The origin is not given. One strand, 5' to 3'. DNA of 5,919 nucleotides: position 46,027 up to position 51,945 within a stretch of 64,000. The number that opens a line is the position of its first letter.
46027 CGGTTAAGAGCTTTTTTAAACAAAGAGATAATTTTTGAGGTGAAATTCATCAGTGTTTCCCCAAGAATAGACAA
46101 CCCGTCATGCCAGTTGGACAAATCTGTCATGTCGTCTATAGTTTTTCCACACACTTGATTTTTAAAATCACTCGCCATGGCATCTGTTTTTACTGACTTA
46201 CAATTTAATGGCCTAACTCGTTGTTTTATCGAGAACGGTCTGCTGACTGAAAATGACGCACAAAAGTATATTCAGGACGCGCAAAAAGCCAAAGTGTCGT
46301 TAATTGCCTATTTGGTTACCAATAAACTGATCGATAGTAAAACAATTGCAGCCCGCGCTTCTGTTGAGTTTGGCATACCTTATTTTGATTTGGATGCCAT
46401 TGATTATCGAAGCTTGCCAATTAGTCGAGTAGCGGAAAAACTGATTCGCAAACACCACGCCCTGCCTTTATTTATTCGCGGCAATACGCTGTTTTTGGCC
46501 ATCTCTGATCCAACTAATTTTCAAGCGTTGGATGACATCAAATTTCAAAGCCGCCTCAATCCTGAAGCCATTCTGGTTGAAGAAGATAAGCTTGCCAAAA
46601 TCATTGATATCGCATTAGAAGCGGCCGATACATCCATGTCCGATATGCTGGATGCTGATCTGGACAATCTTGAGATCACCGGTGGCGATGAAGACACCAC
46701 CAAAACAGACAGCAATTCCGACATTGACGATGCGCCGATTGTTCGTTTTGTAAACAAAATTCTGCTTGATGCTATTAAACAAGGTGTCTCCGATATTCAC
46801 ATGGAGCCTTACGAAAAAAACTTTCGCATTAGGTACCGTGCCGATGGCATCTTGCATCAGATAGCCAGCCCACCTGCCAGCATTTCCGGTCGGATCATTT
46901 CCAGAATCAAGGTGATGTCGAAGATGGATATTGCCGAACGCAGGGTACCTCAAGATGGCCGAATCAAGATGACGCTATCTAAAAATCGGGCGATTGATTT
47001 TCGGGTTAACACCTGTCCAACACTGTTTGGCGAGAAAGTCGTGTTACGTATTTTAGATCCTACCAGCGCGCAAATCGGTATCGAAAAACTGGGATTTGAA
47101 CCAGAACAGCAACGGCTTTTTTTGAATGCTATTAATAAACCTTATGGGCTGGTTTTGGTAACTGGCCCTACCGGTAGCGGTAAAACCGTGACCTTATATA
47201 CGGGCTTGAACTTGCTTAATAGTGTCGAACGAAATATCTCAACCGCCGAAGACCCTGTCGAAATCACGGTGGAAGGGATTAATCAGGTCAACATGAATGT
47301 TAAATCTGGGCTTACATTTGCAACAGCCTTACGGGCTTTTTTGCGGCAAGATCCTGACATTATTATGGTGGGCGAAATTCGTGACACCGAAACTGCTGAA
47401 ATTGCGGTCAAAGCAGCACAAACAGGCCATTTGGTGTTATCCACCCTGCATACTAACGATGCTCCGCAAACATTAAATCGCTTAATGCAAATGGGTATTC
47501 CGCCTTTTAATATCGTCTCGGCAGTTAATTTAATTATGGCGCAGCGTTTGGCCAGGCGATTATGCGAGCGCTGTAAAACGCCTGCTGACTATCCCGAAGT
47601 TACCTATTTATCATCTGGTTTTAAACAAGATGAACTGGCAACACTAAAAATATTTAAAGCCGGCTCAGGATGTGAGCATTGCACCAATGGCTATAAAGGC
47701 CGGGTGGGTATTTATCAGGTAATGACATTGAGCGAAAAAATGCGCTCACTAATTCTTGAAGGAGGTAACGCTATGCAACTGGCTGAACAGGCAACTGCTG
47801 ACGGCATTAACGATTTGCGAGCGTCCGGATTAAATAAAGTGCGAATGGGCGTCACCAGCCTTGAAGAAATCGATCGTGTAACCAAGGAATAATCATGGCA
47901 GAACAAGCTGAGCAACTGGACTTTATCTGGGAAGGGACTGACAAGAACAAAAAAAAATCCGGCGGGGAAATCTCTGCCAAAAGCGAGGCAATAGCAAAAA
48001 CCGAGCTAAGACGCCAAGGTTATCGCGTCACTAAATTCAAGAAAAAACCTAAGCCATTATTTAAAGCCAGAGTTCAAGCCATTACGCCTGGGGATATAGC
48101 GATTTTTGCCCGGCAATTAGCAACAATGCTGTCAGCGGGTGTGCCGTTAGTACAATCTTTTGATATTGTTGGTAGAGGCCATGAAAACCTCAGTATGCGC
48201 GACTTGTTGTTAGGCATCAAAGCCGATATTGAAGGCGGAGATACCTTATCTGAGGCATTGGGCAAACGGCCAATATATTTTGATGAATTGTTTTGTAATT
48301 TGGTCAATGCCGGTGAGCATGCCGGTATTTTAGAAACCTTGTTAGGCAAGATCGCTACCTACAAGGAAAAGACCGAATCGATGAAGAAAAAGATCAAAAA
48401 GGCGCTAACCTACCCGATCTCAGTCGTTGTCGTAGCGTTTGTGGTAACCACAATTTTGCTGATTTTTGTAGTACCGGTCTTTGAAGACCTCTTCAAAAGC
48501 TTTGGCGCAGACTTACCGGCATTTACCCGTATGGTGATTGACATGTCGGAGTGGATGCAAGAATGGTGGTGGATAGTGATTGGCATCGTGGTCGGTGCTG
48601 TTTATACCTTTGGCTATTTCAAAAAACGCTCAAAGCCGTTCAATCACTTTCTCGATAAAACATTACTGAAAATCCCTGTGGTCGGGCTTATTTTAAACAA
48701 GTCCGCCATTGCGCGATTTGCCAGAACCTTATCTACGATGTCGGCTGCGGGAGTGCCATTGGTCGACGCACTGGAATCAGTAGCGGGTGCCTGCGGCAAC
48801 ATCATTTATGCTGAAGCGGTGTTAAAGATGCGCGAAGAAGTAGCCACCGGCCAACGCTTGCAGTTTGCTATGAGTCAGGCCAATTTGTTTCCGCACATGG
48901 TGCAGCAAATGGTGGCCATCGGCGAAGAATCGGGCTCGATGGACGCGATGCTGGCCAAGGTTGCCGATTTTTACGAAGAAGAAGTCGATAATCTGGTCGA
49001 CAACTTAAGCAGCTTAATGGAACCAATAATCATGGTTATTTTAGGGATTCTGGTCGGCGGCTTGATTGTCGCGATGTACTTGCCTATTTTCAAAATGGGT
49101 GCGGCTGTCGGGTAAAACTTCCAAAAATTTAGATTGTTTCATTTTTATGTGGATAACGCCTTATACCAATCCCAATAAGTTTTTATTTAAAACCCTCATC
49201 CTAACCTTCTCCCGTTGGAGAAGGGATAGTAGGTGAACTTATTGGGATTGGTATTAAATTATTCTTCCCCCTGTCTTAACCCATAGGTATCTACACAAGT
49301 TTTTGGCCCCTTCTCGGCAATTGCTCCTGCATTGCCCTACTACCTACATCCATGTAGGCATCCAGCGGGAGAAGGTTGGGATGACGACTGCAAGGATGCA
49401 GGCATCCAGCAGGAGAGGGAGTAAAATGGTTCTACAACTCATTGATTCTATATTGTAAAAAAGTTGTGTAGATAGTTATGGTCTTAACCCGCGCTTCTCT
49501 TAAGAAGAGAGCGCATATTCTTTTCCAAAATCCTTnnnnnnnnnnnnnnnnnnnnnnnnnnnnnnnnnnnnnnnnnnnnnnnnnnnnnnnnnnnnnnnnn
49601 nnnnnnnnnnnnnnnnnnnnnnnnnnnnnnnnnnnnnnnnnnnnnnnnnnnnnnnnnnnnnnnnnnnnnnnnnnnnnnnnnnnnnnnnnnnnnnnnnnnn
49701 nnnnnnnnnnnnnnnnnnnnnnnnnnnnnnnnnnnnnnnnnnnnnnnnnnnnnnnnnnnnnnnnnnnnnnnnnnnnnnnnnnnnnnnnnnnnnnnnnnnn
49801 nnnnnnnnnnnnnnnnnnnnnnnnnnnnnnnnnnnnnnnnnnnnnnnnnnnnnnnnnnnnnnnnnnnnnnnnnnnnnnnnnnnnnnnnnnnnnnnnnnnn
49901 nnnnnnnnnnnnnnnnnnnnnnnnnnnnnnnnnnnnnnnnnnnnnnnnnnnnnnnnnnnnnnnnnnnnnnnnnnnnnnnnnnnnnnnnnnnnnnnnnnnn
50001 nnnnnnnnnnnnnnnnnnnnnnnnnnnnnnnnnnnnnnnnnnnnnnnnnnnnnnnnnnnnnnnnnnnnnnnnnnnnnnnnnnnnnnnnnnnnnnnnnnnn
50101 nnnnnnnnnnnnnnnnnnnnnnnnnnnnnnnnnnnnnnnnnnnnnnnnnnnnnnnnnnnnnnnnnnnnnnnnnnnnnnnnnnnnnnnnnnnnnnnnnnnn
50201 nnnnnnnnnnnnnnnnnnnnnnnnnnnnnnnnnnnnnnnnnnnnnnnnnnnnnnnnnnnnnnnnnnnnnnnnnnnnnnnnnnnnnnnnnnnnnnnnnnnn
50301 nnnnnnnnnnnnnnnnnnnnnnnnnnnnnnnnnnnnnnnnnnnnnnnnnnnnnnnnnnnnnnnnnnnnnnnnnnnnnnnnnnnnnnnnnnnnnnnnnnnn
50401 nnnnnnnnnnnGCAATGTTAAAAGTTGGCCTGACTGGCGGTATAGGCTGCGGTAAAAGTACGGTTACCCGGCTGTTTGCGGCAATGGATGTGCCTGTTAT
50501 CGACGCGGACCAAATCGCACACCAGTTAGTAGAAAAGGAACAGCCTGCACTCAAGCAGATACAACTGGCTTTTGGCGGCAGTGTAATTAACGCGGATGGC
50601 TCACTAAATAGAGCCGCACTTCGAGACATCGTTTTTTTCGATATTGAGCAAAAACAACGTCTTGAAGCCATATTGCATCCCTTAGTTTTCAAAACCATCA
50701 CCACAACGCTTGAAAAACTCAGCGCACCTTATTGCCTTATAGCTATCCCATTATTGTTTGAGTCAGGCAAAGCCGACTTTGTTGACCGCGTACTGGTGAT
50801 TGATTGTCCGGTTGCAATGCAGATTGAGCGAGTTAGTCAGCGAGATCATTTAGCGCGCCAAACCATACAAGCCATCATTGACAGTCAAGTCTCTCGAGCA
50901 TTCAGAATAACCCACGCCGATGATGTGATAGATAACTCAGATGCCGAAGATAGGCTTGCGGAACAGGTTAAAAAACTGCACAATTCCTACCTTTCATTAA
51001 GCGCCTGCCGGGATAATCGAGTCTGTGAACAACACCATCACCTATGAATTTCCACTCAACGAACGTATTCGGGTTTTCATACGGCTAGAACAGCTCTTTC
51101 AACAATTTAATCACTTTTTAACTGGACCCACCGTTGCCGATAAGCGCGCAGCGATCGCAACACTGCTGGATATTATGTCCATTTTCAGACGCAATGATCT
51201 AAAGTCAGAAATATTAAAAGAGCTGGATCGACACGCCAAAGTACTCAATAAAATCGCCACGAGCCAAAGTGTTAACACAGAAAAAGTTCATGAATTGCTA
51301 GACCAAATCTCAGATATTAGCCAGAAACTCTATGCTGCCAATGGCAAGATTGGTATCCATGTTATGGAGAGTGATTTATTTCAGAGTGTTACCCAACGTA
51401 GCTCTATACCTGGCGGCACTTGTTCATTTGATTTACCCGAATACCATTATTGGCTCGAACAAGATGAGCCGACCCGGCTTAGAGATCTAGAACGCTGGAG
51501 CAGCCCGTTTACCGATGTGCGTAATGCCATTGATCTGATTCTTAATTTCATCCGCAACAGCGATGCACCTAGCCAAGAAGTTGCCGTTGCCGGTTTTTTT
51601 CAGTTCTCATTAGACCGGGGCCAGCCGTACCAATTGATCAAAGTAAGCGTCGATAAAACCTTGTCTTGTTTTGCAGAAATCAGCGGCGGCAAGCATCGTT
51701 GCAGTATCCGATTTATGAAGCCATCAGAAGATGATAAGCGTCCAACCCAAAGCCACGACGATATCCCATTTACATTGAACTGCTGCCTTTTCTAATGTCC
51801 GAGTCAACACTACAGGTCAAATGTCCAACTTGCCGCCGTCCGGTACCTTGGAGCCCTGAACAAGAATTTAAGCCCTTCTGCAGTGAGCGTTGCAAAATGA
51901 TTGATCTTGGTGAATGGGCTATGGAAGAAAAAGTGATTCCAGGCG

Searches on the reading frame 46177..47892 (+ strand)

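Call 26: search_protein_families(library=ncbifam, proteins=[window:46177-47892:+], max_evalue=0.001)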
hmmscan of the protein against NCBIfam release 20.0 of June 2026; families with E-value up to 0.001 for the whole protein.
window:46177-47892:+ (571 aa): 17 families
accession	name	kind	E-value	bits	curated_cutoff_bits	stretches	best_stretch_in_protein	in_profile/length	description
TIGR02538.1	type_IV_pilB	equivalog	1.5e-255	849.2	675.65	1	13-570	2-563/564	type IV-A pilus assembly ATPase PilB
TIGR02533.1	type_II_gspE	equivalog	1.5e-163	544.9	630.25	1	84-569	3-486/486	type II secretion system ATPase GspE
NF007755.0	PRK10436.1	equivalog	9e-150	499.4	617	1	87-569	11-459/465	type II secretion system protein GspE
NF053534.1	T4PilAsmATPsTfpB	equivalog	6.2e-137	457.4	850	1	38-569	49-582/584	type IV pilus assembly ATPase TfpB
NF041000.1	ATPase_ComGA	equivalog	5.6e-75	251.8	300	1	194-459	2-265/267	competence type IV pilus ATPase ComGA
TIGR01420.1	pilT_fam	subfamily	7.6e-51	173.4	319.1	1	193-439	3-242/343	PilT/PilU family type 4a pilus ATPase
TIGR02525.1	plasmid_TraJ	equivalog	3.1e-25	88.9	368.3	1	288-458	120-297/372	plasmid transfer ATPase TraJ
TIGR02524.1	dot_icm_DotB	equivalog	1.9e-19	70.1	463.3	1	315-439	126-259/358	Dot/Icm type IV secretion system ATPase DotB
NF058587.1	archaellum_moto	equivalog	2.3e-18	66.3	550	1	326-457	278-415/527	archaellum flagellar ATPase motor FlaI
TIGR02782.1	TrbB_P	equivalog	1.6e-15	57.2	304.55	1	325-439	138-255/303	P-type conjugative transfer ATPase TrbB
TIGR02788.1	VirB11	equivalog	4.7e-15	55.4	249.95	1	317-439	139-265/308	P-type DNA transfer ATPase VirB11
TIGR03819.1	heli_sec_ATPase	hypoth_equivalog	1.8e-12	47.1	373.15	1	286-440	140-301/340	TadA family conjugal transfer-associated ATPase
NF010469.0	PRK13894.1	subfamily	2.7e-12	46.7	508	1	311-438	138-266/320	conjugal transfer ATPase TrbB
NF010407.0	PRK13833.1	subfamily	2.9e-12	46.7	499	1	311-439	133-262/323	conjugal transfer protein TrbB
NF010425.0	PRK13851.1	equivalog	4.7e-09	35.6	461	1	314-438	153-282/344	type IV secretion system protein VirB11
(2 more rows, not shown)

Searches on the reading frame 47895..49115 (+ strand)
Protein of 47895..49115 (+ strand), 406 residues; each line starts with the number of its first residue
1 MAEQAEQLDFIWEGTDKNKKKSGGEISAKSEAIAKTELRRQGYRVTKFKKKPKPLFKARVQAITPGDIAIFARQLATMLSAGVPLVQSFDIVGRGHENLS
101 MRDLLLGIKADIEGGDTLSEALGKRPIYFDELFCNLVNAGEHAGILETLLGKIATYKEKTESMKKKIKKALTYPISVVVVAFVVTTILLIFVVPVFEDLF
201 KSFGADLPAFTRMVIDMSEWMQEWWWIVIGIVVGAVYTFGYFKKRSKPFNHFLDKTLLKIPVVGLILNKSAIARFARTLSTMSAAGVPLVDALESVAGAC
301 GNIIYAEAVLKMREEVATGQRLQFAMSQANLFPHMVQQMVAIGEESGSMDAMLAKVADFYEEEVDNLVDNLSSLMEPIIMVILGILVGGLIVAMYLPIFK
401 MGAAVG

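Call 26: search_protein_families(library=ncbifam, proteins=[window:47895-49115:+], max_evalue=0.001)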
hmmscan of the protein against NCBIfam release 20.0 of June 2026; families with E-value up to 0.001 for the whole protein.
window:47895-49115:+ (406 aa): 7 families
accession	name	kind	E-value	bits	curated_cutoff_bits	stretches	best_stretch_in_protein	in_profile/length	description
NF052606.1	T4PiliAsmPilCMyx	equivalog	1.6e-119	399.5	700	1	5-405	16-418/419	type IV pilus assembly protein PilC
TIGR02120.1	GspF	equivalog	1e-106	357.6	424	1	10-403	1-399/401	type II secretion system inner membrane protein GspF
NF052607.1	T4PiliAsmPilCThrm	equivalog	7.4e-102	341.4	700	1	16-401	10-400/406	type IV pilus assembly protein PilC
NF007861.0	PRK10573.1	equivalog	1.2e-96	324.3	401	1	10-405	7-398/401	protein transport protein HofC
NF047826.1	T3SSXpsF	equivalog_domain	1e-73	248.4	650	1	58-406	58-405/405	type II secretion system protein XpsF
NF041012.2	T4P_ComGB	equivalog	1e-40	140.1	240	1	71-401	6-330/332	competence type IV pilus assembly protein ComGB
NF045751.1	MPN385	equivalog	1.3e-06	29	120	0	337-399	35-96/105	MPN385 family protein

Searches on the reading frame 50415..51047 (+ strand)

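Call 26: search_protein_families(library=ncbifam, proteins=[window:50415-51047:+], max_evalue=0.001)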
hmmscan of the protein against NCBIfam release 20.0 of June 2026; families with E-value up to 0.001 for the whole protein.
window:50415-51047:+ (210 aa): 2 families
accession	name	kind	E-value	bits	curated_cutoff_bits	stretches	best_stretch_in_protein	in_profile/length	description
TIGR00152.1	TIGR00152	equivalog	1.3e-56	191.4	65.55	1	4-189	2-187/188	dephospho-CoA kinase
NF002879.0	PRK03333.1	equivalog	4.8e-44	151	215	1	1-192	1-193/395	dephospho-CoA kinase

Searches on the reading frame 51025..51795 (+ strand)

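Call 26: search_protein_families(library=ncbifam, proteins=[window:51025-51795:+], max_evalue=0.001)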
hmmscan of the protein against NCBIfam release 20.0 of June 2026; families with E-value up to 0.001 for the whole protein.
window:51025-51795:+ (256 aa): 4 families
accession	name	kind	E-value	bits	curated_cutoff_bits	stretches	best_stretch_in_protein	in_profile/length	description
NF003656.0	PRK05287.1-4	equivalog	1.9e-87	292.8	213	1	4-255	1-251/252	cell division protein ZapD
NF003655.0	PRK05287.1-3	equivalog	4.6e-60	203.4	271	1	3-254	2-245/245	cell division protein ZapD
NF003653.0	PRK05287.1-1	equivalog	7.5e-49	166.3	335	1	2-254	5-250/250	cell division protein ZapD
NF003654.0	PRK05287.1-2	equivalog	2.3e-43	148.7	361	1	4-254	3-243/244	cell division protein ZapD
